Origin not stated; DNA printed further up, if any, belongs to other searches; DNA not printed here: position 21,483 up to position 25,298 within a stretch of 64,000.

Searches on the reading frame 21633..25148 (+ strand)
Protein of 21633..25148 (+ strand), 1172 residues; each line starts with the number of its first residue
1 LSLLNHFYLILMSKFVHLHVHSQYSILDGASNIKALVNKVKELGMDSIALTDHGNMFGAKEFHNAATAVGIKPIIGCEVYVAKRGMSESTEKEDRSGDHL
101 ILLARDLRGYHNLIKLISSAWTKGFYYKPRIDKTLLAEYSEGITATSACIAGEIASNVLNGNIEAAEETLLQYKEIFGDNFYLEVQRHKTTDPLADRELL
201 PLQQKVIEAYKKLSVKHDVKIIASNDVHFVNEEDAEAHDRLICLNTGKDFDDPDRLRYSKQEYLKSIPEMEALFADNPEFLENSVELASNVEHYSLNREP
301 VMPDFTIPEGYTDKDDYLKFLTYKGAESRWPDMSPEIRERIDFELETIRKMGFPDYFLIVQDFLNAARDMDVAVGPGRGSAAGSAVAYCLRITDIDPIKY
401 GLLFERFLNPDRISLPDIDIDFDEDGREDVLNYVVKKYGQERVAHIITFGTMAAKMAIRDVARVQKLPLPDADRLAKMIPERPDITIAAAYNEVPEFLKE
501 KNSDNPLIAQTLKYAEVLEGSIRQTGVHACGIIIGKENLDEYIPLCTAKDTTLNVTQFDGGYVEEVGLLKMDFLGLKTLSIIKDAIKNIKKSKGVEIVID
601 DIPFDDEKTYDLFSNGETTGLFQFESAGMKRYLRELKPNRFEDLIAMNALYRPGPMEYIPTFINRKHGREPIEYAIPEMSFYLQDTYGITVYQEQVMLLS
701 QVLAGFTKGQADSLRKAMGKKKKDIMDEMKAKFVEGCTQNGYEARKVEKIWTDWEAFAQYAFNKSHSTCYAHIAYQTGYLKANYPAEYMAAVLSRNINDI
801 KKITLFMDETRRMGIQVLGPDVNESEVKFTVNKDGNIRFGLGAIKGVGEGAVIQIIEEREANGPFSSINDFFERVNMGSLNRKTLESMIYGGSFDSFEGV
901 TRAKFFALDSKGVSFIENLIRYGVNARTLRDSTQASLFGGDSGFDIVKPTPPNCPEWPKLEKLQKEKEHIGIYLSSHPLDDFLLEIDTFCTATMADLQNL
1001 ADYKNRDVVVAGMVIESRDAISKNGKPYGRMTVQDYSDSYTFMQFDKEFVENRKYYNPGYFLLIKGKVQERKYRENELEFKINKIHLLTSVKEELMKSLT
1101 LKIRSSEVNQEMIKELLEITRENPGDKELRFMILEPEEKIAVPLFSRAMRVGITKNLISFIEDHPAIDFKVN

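Call 28: search_protein_families(library=pfam, max_evalue=0.001, proteins=[window:21633-25148:+])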
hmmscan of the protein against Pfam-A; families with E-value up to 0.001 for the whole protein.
window:21633-25148:+ (1172 aa): 5 families
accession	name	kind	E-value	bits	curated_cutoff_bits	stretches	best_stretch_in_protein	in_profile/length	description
PF07733.18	DNA_pol3_alpha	-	1.1e-96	324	23.9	1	317-575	2-260/260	Bacterial DNA polymerase III alpha NTPase domain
PF17657.6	DNA_pol3_finger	-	1.2e-64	217.1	22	1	578-741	1-166/166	Bacterial DNA polymerase III alpha subunit finger domain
PF02811.25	PHP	-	1.2e-58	198.5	26.4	1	17-188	1-164/164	PHP domain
PF14579.12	HHH_6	-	2.9e-30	104.7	25.6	1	814-903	1-88/90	Helix-hairpin-helix motif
PF01336.31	tRNA_anti-codon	-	3.1e-09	37.1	27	1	1008-1088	1-75/75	OB-fold nucleic acid binding domain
